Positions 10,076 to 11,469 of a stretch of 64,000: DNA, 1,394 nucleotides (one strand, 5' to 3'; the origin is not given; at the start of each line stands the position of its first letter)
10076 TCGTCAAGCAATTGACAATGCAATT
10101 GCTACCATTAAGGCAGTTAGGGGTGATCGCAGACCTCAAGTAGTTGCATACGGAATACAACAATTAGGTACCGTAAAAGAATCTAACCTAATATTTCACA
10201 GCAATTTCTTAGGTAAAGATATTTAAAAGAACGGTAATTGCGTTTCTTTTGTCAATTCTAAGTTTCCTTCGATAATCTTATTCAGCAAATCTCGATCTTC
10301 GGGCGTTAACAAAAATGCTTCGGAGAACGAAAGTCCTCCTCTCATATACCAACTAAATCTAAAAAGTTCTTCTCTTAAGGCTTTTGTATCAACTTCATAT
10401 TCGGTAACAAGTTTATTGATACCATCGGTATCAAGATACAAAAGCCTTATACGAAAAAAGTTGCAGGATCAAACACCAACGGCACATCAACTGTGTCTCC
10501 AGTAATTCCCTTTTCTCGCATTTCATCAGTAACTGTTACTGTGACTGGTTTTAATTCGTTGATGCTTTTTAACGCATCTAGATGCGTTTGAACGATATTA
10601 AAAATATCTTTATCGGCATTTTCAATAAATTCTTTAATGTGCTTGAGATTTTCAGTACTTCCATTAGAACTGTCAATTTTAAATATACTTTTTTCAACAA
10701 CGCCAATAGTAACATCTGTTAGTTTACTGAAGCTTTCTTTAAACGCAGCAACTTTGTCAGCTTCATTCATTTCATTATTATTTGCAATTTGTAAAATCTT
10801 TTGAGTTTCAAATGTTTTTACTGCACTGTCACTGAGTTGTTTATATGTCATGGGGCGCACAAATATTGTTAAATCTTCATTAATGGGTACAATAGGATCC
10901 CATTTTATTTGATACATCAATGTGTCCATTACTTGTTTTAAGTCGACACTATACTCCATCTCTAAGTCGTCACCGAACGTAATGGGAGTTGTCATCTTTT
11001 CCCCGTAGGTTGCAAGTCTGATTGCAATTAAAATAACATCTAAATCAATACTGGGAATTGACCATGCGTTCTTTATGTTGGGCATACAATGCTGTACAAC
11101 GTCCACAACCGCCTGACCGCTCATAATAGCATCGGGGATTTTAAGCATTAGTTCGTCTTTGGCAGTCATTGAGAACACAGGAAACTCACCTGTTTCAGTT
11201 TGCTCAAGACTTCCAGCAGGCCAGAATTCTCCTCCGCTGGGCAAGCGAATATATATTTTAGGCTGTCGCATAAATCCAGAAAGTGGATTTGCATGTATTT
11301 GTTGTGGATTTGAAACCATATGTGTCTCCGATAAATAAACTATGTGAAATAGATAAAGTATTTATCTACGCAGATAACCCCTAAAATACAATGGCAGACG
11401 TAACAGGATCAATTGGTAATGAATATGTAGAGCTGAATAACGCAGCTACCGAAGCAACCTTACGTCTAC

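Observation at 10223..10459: Canonical -1 frameshift fusing gp26-like and gp51-like ORFs next to the tape measure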

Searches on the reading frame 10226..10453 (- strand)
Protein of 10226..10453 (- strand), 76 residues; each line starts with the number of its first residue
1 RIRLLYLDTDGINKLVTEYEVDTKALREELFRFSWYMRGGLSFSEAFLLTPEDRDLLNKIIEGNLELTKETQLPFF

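Call 71: search_protein_representatives(alignment_id=A2)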
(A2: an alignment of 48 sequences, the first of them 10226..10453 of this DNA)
Query: 48 sequences, 76 profile positions. Proteins with E-value up to 0.001 (for the whole library): 492; up to 1e-10: 150; up to 1e-30: 0. The best 150 are listed.
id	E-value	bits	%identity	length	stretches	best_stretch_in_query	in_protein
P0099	2.0e-27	111.1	-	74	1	2-76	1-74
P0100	5.1e-25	103.4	-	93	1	1-76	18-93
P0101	1.5e-23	98.7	-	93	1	3-76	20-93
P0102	3.5e-23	97.5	-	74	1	4-76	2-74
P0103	4.5e-23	97.2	-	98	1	1-76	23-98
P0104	7.5e-23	96.4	-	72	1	6-76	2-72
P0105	1.4e-22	95.5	-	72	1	8-76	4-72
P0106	1.7e-22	95.3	-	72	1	6-76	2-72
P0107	2.0e-22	95.1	-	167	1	1-75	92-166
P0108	2.2e-22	95.0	-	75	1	2-76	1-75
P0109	2.2e-22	94.9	-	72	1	5-76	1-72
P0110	2.9e-22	94.6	-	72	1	5-76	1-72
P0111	1.3e-21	92.5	-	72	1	5-76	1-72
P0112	1.8e-21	92.1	-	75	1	2-75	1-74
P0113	3.0e-21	91.3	-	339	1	1-75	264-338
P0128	1.8e-18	82.4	-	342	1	1-76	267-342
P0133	7.3e-18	80.5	-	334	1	6-76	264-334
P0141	3.0e-17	78.5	-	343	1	1-76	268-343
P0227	1.7e-11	60.0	-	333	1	3-75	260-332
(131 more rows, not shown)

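Call 73: find_encoding_contigs(protein=P0128, flank=8000, max_places=3)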
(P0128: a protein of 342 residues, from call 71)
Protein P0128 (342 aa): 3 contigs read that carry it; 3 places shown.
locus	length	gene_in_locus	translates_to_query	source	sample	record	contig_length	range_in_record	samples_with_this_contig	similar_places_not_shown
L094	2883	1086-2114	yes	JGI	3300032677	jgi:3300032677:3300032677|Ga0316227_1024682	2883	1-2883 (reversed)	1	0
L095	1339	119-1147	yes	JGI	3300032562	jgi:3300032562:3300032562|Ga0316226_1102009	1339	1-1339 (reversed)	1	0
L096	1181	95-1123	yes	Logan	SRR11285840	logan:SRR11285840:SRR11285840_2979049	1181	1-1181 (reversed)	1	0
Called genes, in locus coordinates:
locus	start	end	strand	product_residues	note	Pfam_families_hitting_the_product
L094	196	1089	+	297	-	PF12322:T4_baseplate (weak)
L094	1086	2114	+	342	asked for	PF12322:T4_baseplate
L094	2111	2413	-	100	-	-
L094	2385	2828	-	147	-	-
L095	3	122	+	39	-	?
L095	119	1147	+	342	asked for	PF12322:T4_baseplate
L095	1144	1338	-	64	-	?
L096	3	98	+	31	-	?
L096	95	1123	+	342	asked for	PF12322:T4_baseplate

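Call 74: find_encoding_contigs(protein=P0113, flank=8000, max_places=3)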
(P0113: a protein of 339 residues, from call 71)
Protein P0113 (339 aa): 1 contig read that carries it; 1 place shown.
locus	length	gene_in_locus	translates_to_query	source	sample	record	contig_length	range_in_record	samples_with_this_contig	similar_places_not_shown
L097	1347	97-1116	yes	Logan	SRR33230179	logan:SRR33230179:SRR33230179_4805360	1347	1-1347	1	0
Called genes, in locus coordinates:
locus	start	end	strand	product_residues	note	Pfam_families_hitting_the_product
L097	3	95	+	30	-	?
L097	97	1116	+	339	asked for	PF12322:T4_baseplate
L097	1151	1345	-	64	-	?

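Call 76: search_protein_families(library=phrogs, proteins=[L094:196-1086:+, P0128, P0141, P0133], max_evalue=0.01)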
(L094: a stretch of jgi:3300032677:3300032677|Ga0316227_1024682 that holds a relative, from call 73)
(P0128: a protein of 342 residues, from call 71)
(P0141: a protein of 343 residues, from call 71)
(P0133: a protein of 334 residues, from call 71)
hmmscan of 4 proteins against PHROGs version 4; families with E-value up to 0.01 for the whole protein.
L094:196-1086:+ (297 aa): 1 family
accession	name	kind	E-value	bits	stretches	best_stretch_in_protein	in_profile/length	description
phrog_150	-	tail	6.5e-08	33.3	1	24-249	17-196/282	baseplate hub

P0128 (342 aa): 1 family
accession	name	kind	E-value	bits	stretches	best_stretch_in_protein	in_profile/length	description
phrog_150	-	tail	3.7e-09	37.4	1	58-305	56-270/282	baseplate hub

P0141 (343 aa): 1 family
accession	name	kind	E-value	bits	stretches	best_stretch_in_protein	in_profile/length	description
phrog_150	-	tail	2.2e-09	38.1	1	54-227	51-195/282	baseplate hub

P0133 (334 aa): 3 families
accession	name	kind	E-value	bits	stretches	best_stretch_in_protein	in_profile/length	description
phrog_150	-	tail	7.9e-06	26.5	1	21-251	19-226/282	baseplate hub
phrog_3636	-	DNA, RNA and nucleotide metabolism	0.004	18.3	1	210-299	50-147/149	DNA binding protein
phrog_1390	-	tail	0.0045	17.2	0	279-328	155-204/328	tail protein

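Call 88: find_homologous_proteins(query=A4, max_evalue=0.001)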
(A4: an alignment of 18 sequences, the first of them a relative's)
Query A4 (18 sequences) (342 aa, profile of the alignment): 11 proteins with E <= 0.001 among 3412 candidates.
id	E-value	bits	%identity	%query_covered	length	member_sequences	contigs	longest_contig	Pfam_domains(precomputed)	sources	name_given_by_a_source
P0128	6.5e-116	405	100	100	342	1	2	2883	PF12322.15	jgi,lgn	-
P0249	1.0e-113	398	30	97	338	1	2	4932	PF12322.15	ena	-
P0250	3.5e-108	380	60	100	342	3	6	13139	PF12322.15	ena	-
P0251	3.1e-107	376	60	100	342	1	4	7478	PF12322.15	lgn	-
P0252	1.4e-95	338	49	89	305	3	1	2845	PF12322.15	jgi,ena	-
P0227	1.5e-94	335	22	100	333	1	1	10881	PF12322.15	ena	-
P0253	1.3e-62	230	28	77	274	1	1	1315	PF12322.15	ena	-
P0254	1.7e-62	229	31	77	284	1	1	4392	PF12322.15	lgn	-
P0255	2.3e-62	229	28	77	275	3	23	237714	PF12322.15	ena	-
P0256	1.1e-56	210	27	77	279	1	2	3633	PF12322.15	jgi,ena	jgi:hypothetical protein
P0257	4.5e-41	159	29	73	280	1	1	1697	PF12322.15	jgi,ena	-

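Call 89: find_encoding_contigs(protein=P0250, flank=7000, max_places=2)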
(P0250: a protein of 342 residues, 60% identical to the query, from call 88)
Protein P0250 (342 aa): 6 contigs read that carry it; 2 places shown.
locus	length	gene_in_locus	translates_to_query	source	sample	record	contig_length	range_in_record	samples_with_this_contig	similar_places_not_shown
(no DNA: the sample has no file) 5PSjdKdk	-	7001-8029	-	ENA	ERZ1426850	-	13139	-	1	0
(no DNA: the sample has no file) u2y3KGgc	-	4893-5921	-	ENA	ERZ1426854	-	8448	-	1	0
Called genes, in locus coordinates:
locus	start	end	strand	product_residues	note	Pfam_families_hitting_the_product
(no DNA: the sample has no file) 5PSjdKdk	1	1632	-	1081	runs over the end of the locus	PF07230:Portal_T4, PF14890:Intein_splicing (weak), PF07230:Portal_T4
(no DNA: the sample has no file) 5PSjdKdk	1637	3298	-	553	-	PF24308:DUF7487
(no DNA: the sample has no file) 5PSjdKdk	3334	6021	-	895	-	-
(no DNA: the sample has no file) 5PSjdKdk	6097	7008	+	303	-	PF12322:T4_baseplate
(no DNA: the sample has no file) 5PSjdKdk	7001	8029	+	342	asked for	PF12322:T4_baseplate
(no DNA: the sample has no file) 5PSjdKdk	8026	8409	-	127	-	-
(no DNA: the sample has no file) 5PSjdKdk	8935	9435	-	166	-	PF24608:PDDEXK_15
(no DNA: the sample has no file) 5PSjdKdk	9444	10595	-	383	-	-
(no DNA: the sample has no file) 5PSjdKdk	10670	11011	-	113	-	?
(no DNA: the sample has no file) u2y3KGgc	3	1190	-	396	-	?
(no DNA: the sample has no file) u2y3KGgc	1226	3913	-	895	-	-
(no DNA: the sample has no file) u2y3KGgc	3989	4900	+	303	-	PF12322:T4_baseplate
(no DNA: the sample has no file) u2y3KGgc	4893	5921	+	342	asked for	PF12322:T4_baseplate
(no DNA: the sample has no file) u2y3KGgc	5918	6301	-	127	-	-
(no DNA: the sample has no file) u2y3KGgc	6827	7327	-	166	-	PF24608:PDDEXK_15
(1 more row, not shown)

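Call 90: find_encoding_contigs(protein=P0227, flank=7000, max_places=2)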
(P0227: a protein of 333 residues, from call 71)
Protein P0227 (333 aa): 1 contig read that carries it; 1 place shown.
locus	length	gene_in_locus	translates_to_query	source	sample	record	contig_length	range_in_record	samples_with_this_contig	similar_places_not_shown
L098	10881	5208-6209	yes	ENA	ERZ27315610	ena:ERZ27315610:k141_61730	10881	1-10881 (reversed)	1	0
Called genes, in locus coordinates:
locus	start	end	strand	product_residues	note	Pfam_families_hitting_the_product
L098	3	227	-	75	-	?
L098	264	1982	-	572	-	PF07230:Portal_T4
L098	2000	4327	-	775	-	-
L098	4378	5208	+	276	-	PF12322:T4_baseplate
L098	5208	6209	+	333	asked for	PF12322:T4_baseplate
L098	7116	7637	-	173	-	PF24608:PDDEXK_15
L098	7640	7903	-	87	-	-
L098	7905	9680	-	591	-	PF13476:AAA_23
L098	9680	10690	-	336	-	PF00149:Metallophos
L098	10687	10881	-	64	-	?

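Call 95: find_encoding_contigs(protein=P0255, flank=3500, max_places=2)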
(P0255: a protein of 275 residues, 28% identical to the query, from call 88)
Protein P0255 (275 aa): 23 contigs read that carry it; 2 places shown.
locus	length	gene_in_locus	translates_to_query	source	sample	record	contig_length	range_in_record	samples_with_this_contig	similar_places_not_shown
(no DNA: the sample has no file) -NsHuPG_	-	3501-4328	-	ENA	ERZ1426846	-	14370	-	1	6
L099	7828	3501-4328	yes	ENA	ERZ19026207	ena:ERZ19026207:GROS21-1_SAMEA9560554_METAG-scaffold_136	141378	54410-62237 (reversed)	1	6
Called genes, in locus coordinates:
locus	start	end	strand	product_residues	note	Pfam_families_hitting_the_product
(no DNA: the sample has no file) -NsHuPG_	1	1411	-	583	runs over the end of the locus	PF07230:Portal_T4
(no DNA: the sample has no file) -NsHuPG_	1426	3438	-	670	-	-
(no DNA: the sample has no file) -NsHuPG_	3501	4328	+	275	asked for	PF12322:T4_baseplate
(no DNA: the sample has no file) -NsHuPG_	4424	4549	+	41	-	-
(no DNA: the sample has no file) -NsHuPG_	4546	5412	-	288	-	-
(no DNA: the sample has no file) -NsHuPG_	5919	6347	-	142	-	PF19835:SegE_GIY-YIG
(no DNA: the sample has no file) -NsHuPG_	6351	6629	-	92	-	-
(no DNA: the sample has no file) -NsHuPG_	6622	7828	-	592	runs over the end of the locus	PF02463:SMC_N (faint), PF13476:AAA_23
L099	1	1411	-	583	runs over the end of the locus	PF07230:Portal_T4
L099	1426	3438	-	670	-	-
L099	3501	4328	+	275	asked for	PF12322:T4_baseplate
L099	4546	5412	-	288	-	-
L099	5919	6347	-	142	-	PF19835:SegE_GIY-YIG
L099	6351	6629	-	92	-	-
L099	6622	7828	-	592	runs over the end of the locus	PF02463:SMC_N (faint), PF13476:AAA_23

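Call 100: find_homologous_proteins(query=A2, max_evalue=0.001)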
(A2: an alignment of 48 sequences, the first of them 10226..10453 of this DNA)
Query A2 (48 sequences) (76 aa, profile of the alignment): 877 proteins with E <= 0.001 among 1293 candidates; the best 120 are listed.
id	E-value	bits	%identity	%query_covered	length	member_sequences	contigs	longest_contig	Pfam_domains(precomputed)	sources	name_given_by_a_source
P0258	3.8e-35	138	67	99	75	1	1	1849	-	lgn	-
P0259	4.3e-35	137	67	99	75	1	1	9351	-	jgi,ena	-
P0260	4.6e-35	137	68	99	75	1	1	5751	-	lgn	-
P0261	6.3e-34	134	64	99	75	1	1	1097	-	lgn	-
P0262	7.0e-34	133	67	99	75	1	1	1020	-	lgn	-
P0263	8.7e-34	133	71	99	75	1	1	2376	-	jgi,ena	jgi:hypothetical protein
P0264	1.2e-33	133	63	99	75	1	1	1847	-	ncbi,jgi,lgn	jgi:hypothetical protein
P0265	1.6e-33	132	56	99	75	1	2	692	-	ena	-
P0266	2.3e-33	132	69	99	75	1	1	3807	-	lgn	-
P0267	2.7e-33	132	69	99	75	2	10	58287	-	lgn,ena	-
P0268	3.2e-33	131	56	99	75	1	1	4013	-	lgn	-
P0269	5.0e-33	131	60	99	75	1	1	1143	-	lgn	-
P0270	5.3e-33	131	60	99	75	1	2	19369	-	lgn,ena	-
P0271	5.5e-33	131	57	95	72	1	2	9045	-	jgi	-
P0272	5.7e-33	131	57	95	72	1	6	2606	-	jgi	jgi:hypothetical protein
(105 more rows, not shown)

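Call 101: predict_structure(alignment_id=A4)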
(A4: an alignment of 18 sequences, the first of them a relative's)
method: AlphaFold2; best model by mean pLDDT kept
length: 342 residues; sequences in the alignment: 18
mean_pLDDT: 88.9   pTM: 0.85
mean pLDDT of the five models: 88.9, 88.1, 87.9, 87.0, 86.3
residues with pLDDT >= 90: 190; 70-90: 144; 50-70: 6; < 50: 2
segments of 3 or more residues with pLDDT < 50: none
pLDDT, mean of each block of 10 residues (from residue 1): 75 92 88 92 91 96 94 95 92 77 85 84 92 94 95 91 78 80 91 95 90 94 95 90 88 87 92 90 92 90 84 88 88 84 61
secondary structure, 60 per line:
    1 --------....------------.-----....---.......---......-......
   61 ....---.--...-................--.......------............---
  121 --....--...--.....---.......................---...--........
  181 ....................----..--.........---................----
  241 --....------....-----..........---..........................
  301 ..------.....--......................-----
elements in order: E9-12 E31-34 H39-44 H48-53 H55-64 H76-90 E93-99 E106-112 H113-117 H123-126 E129-131 E134-138 H143-164 H173-194 E195-200 H209-217 H221-236 E243-246 E253-256 H262-271 H275-302 H309-313 H317-337

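Call 105: fold_search(model_id=the predicted structure, library=viral)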
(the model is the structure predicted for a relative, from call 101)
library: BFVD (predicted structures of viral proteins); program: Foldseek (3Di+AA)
matches with E <= 10: 500; with E <= 0.001: 69
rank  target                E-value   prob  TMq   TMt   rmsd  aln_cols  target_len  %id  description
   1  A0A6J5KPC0            2.0e-20  1.00  0.66  0.79   3.7       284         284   24  Baseplate hub assembly protein, bacteriophage T4-like [uncultured Caudovirales phage]
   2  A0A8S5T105            3.3e-17  1.00  0.67  0.73   3.3       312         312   20  Baseplate protein [Myoviridae sp. ctWb16]
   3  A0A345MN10            4.8e-16  1.00  0.65  0.77   3.5       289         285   19  (no name in the UniProt tables at hand)
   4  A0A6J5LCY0            2.8e-09  1.00  0.51  0.69   5.6       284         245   14  Uncharacterized protein [uncultured Caudovirales phage]
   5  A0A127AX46            3.7e-09  1.00  0.48  0.65   5.8       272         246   14  Baseplate hub subunit [Bacillus phage SP-15]
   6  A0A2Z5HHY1            4.4e-09  1.00  0.44  0.71   3.9       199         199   20  (no name in the UniProt tables at hand)
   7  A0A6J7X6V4            6.5e-09  1.00  0.53  0.60   6.9       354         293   12  Uncharacterized protein [uncultured Caudovirales phage]
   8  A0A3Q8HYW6            5.0e-08  1.00  0.43  0.56   7.0       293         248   14  (no name in the UniProt tables at hand)
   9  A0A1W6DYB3            6.0e-08  1.00  0.45  0.59   5.8       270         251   14  Putative baseplate hub subunit [Aeromonas phage phiA8-29]
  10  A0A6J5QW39            1.5e-07  1.00  0.44  0.56   6.9       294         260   10  Baseplate hub assembly protein, bacteriophage T4-like [uncultured Caudovirales phage]
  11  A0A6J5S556            1.7e-07  1.00  0.40  0.49   7.2       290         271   11  Baseplate hub assembly protein, bacteriophage T4-like [uncultured Caudovirales phage]
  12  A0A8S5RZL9            2.3e-07  1.00  0.47  0.39  10.3       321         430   15  Uncharacterized protein [Myoviridae sp. ctNQV2]
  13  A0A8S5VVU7            2.5e-07  1.00  0.47  0.59   8.2       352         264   10  (no name in the UniProt tables at hand)
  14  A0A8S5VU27            2.8e-07  1.00  0.42  0.43   9.6       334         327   11  Cysteine-rich protein [Ackermannviridae sp.]
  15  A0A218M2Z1            6.1e-07  1.00  0.43  0.57   7.1       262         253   13  Baseplate hub assembly chaperone [Acidovorax phage ACP17]
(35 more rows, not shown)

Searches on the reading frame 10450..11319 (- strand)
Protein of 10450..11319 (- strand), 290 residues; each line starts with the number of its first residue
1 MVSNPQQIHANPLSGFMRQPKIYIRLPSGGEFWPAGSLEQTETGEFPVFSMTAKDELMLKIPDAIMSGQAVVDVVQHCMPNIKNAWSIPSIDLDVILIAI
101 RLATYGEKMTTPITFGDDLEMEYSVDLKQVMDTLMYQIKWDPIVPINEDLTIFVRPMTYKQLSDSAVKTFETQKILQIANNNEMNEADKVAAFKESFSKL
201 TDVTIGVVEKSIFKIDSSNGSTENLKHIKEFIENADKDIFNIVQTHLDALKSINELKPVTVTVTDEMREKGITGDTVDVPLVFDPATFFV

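Call 66: predict_structure(alignment_id=A3)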
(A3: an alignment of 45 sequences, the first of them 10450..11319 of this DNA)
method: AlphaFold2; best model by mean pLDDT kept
length: 290 residues; sequences in the alignment: 45
mean_pLDDT: 82.6   pTM: 0.78
mean pLDDT of the five models: 82.6, 81.6, 80.6, 79.3, 78.2
residues with pLDDT >= 90: 88; 70-90: 177; 50-70: 18; < 50: 7
segments of 3 or more residues with pLDDT < 50: 1-7
pLDDT, mean of each block of 10 residues (from residue 1): 46 66 91 91 91 85 81 91 93 92 87 74 82 88 91 93 83 73 76 77 83 92 90 87 90 81 74 75 72
secondary structure, 60 per line:
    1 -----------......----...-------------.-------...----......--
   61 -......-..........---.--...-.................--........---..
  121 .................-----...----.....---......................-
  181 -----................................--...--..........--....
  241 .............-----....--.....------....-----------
elements in order: H12-17 E22-24 E46-48 H53-58 H62-67 H69-78 H90-105 E108-115 E119-126 H127-137 E143-145 E150-154 H159-179 H186-211 E212-217 E220-222 H225-234 H237-253 E259-262 H265-269 E276-279

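Call 69: fold_search(model_id=the predicted structure, library=pdb)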
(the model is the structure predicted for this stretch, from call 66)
No match with E <= 0.001 here; weaker rows may still be real.
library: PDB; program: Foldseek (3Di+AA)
matches with E <= 10: 500; with E <= 0.001: 0
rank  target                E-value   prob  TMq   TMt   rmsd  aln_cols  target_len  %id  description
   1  4p6z_S                5.8e-01  0.08  0.09  0.15  16.4       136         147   10  Crystal structure of the human BST2 cytoplasmic domain and the HIV-1 Vpu cytoplasmic domain bound to the clathrin adap (released 2014-05-21)
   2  7bmh_A                5.8e-01  0.09  0.16  0.19  23.4       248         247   14  Crystal structure of a light-driven proton pump LR (Mac) from Leptosphaeria maculans (released 2021-07-07)
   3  5ejy                  6.1e-01  0.04  0.11  0.08  22.8       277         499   14  Structure of Dictyostelium Discoideum Myosin VII MyTH4-FERM MF1 domain (released 2016-07-06)
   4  5khs_A                6.4e-01  0.02  0.09  0.04  27.6       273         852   12  Crystal structures of the Burkholderia multivorans hopanoid transporter HpnN (released 2017-06-14)
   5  2zih_D                6.8e-01  0.08  0.14  0.14  15.3       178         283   12  Crystal Structure of Yeast Vps74 (released 2008-04-22)
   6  9i2q_C                8.0e-01  0.04  0.10  0.06  33.1       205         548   10  Wzc-K540M-3YE MgADP C1 (released 2025-04-30)
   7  7kar_A                8.5e-01  0.02  0.09  0.07  24.4       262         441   10  Cryo-EM structure of the Sec complex from S. cerevisiae, Sec63 FN3 mutant, class without Sec62 (released 2021-01-06)
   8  6vr4_A                8.9e-01  0.05  0.15  0.03  21.4       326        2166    9  Virion-packaged DNA-dependent RNA polymerase of crAss-like phage phi14:2 (released 2020-07-29)
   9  7r5v_L                8.9e-01  0.03  0.10  0.10  20.6       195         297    7  Structure of the human CCAN CENP-A alpha-satellite complex (released 2022-04-27)
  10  8apa_J1               8.9e-01  0.07  0.15  0.21  16.8       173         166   14  rotational state 1a of the Trypanosoma brucei mitochondrial ATP synthase dimer (released 2022-10-26)
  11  2zih_A                1.1e+00  0.06  0.13  0.14  15.3       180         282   13  Crystal Structure of Yeast Vps74 (released 2008-04-22)
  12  5d98_B                1.1e+00  0.04  0.15  0.10  17.1       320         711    7  Influenza C Virus RNA-dependent RNA Polymerase - Space group P43212 (released 2015-10-21)
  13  7kao_A                1.1e+00  0.02  0.09  0.07  23.3       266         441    9  Cryo-EM structure of the Sec complex from S. cerevisiae, Sec61 pore mutant, class without Sec62 (released 2021-02-03)
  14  7lxt_G                1.2e+00  0.06  0.13  0.15  16.0       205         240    9  Structure of Plasmodium falciparum 20S proteasome with bound bortezomib (released 2021-09-22)
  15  5u35_B                1.2e+00  0.03  0.08  0.16  17.2       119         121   13  Crystal structure of a de novo designed protein with curved beta-sheet (released 2017-01-25)
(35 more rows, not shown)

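Call 70: fold_search(model_id=the predicted structure, library=viral)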
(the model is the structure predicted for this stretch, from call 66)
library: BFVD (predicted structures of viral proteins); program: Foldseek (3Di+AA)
matches with E <= 10: 500; with E <= 0.001: 56
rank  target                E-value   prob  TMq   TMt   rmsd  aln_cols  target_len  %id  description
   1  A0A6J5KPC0            5.5e-21  1.00  0.82  0.83   3.6       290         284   24  Baseplate hub assembly protein, bacteriophage T4-like [uncultured Caudovirales phage]
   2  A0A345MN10            1.5e-18  1.00  0.83  0.84   3.4       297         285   21  (no name in the UniProt tables at hand)
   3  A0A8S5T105            1.7e-18  1.00  0.79  0.74   3.5       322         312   20  Baseplate protein [Myoviridae sp. ctWb16]
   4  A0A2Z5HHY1            9.8e-13  1.00  0.60  0.86   2.8       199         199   23  (no name in the UniProt tables at hand)
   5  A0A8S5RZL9            3.9e-10  1.00  0.59  0.42  11.7       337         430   14  Uncharacterized protein [Myoviridae sp. ctNQV2]
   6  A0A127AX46            2.4e-09  1.00  0.56  0.64   5.7       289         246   14  Baseplate hub subunit [Bacillus phage SP-15]
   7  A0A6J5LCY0            4.9e-09  1.00  0.55  0.63   6.2       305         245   14  Uncharacterized protein [uncultured Caudovirales phage]
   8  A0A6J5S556            1.9e-07  1.00  0.48  0.51  14.0       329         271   13  Baseplate hub assembly protein, bacteriophage T4-like [uncultured Caudovirales phage]
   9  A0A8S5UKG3            2.6e-07  1.00  0.43  0.53   8.4       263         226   15  Baseplate protein [Myoviridae sp. ctQf419]
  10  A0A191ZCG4            4.7e-07  1.00  0.49  0.29  11.0       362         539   10  Uncharacterized protein [Erwinia phage vB_EamM_Special G]
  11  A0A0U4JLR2            5.2e-07  1.00  0.54  0.61   6.2       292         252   11  (no name in the UniProt tables at hand)
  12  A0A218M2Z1            7.7e-07  1.00  0.52  0.59   6.7       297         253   10  Baseplate hub assembly chaperone [Acidovorax phage ACP17]
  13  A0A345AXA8            9.0e-07  1.00  0.52  0.60   7.7       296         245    8  (no name in the UniProt tables at hand)
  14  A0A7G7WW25            1.0e-06  1.00  0.45  0.55   6.8       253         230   12  Baseplate hub subunit [Rhizobium phage AF3]
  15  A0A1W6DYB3            1.5e-06  1.00  0.51  0.58   9.3       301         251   14  Putative baseplate hub subunit [Aeromonas phage phiA8-29]
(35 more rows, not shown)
